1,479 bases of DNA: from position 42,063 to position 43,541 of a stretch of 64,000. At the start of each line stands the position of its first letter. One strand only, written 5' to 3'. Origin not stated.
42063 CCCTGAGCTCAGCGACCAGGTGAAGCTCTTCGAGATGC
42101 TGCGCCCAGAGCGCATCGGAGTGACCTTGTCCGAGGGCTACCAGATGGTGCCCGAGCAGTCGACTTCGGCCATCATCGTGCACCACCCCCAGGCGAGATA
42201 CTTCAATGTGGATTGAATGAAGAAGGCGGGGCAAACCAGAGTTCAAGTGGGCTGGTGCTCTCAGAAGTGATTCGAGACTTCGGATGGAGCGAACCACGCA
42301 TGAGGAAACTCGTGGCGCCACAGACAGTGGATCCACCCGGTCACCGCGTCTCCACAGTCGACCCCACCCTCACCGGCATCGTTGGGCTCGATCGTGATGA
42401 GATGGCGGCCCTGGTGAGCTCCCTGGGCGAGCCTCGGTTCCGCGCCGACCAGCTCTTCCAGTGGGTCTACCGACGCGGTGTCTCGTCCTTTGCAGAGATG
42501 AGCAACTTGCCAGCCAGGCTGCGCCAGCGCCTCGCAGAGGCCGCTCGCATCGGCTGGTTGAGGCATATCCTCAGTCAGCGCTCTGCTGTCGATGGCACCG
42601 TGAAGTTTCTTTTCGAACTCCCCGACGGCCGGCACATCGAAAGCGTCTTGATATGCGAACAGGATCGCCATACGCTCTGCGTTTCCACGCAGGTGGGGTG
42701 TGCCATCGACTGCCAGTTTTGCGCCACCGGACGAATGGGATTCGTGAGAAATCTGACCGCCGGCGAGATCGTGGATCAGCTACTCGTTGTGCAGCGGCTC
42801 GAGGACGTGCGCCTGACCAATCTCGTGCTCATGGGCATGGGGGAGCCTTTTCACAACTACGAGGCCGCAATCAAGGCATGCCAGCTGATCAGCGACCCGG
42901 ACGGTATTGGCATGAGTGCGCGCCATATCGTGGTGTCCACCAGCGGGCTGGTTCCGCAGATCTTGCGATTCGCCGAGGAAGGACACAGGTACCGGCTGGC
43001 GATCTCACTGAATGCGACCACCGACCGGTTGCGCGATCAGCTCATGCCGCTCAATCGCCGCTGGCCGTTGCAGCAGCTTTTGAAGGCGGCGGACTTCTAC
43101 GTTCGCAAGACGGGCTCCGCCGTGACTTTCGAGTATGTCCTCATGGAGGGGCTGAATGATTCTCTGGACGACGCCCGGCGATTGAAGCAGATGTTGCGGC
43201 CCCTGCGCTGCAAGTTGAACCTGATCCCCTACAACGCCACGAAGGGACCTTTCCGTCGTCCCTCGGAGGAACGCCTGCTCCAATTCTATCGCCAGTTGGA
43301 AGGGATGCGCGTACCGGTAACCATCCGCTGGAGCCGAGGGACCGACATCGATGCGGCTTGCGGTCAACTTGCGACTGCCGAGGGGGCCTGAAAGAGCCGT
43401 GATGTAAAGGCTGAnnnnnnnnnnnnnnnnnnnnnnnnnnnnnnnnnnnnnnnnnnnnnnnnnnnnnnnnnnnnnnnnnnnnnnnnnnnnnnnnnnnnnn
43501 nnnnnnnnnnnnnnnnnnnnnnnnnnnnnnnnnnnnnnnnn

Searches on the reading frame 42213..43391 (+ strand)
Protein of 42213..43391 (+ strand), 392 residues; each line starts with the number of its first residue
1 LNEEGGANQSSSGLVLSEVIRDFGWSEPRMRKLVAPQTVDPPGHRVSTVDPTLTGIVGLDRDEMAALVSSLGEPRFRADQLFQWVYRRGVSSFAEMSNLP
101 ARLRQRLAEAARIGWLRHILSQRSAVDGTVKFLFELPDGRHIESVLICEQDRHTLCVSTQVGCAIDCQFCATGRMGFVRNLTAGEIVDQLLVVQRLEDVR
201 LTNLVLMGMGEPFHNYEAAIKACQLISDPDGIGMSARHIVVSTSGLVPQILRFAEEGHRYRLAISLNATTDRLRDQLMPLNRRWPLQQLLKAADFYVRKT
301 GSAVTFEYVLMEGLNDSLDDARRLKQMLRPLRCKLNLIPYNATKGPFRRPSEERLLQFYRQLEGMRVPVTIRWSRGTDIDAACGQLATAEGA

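Call 56: search_protein_families(library=pfam, proteins=[window:42213-43391:+], max_evalue=0.00001)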
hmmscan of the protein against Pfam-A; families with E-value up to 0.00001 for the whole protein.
window:42213-43391:+ (392 aa): 2 families
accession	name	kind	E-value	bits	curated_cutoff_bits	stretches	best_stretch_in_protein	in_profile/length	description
PF21016.3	RlmN_N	-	2.7e-19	69.1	24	1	56-113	3-60/60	Ribosomal RNA large subunit methyltransferase N-terminal domain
PF04055.27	Radical_SAM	-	5.4e-15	56.4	29.5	1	158-317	2-157/166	Radical SAM superfamily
